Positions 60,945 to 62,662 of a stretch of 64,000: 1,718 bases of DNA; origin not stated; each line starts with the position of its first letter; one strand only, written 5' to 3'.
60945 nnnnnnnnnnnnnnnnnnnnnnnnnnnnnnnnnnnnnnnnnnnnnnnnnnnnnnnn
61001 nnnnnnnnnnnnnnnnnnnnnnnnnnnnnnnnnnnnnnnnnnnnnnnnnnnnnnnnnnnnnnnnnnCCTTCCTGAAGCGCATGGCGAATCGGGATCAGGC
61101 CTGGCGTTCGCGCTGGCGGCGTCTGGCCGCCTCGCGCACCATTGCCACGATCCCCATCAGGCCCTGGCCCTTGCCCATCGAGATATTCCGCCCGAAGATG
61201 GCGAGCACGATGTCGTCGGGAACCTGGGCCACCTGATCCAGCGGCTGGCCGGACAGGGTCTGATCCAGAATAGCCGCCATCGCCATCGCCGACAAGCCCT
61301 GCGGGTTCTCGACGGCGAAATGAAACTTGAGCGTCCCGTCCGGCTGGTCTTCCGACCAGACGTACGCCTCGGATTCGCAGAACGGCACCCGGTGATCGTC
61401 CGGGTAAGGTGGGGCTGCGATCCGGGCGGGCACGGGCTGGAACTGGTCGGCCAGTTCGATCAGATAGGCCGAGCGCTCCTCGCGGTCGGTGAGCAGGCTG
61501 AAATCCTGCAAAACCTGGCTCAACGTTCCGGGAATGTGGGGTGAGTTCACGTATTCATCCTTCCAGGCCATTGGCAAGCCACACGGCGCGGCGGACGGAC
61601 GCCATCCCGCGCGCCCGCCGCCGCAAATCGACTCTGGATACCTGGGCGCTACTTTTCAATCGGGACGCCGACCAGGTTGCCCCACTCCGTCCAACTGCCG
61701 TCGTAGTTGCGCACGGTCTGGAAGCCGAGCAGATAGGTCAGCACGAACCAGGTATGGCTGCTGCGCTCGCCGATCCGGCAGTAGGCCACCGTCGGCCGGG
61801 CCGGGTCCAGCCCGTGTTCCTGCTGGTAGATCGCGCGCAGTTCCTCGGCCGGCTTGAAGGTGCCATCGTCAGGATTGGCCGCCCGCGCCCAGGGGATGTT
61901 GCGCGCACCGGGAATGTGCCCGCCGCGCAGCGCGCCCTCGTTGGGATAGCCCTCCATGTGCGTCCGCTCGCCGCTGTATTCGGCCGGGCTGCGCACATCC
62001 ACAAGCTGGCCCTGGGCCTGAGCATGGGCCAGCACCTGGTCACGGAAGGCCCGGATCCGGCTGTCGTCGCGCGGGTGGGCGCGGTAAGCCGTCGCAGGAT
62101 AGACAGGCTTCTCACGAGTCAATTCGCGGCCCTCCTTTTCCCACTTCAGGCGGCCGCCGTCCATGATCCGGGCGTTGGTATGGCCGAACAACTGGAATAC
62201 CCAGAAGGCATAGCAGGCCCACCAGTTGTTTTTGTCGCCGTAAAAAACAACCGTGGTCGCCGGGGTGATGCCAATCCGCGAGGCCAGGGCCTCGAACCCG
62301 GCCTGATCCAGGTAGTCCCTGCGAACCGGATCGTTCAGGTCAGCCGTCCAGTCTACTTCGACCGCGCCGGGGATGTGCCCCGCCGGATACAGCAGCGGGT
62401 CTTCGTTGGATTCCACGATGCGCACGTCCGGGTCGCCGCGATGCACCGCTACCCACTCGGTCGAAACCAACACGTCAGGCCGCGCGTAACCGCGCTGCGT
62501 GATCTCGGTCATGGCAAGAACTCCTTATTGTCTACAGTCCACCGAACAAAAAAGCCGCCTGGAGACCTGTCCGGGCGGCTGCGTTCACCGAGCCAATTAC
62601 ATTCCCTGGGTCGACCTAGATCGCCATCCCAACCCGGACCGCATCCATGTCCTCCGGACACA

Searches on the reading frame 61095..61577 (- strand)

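Call 6: search_protein_families(library=pfam, proteins=[window:61095-61577:-], max_evalue=0.01)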
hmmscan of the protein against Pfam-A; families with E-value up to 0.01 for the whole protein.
window:61095-61577:- (160 aa): 1 family
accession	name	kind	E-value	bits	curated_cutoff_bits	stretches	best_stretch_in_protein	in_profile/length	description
PF02657.20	SufE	-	3.4e-13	49.9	27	1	24-149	2-120/121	Fe-S metabolism associated domain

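Call 30: search_protein_families(library=ncbifam, proteins=[window:61095-61577:-], max_evalue=0.01)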
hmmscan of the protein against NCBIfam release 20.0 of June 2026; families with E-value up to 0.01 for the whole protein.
window:61095-61577:- (160 aa): 2 families
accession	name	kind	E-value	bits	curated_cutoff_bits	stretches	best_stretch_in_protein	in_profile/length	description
TIGR03391.1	FeS_syn_CsdE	equivalog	0.00015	21.8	136.4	1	19-151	12-139/139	cysteine desulfurase sulfur acceptor subunit CsdE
NF006792.0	PRK09296.1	equivalog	0.00038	20.3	160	1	21-152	9-135/138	cysteine desulfuration protein SufE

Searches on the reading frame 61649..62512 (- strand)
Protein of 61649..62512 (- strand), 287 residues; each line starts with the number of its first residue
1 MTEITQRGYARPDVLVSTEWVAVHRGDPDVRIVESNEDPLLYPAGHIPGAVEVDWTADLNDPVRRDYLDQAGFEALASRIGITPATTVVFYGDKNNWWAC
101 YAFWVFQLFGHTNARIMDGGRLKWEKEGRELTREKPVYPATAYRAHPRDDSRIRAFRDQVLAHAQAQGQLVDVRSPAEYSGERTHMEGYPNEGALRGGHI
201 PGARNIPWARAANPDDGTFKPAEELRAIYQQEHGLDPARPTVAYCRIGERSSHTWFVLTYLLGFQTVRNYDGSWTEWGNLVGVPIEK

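Call 6: search_protein_families(library=pfam, proteins=[window:61649-62512:-], max_evalue=0.01)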
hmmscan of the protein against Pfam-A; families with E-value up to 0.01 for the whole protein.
window:61649-62512:- (287 aa): 1 family
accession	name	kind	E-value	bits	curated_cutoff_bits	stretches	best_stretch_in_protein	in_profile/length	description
PF00581.25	Rhodanese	-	1.6e-33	115.6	22.2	2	160-278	5-100/102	Rhodanese-like domain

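Call 30: search_protein_families(library=ncbifam, proteins=[window:61649-62512:-], max_evalue=0.01)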
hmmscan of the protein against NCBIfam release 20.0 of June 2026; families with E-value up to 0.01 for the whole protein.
window:61649-62512:- (287 aa): 4 families
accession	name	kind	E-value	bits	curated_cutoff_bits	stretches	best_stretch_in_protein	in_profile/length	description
NF008557.0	PRK11493.1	equivalog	2.3e-35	122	250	1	14-286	5-278/281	3-mercaptopyruvate sulfurtransferase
NF040901.1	SeO3_TeO2_ExtH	equivalog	4.2e-19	68.8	200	1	30-282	69-351/430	selenite/tellurite reduction operon rhodanese-like protein ExtH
NF006444.0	PRK08762.1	equivalog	0.0019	16.9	449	0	231-279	62-109/387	molybdopterin-synthase adenylyltransferase MoeB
TIGR03865.1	PQQ_CXXCW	subfamily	0.006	16.5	128.05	0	43-136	77-167/167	PQQ-dependent catabolism-associated CXXCW motif protein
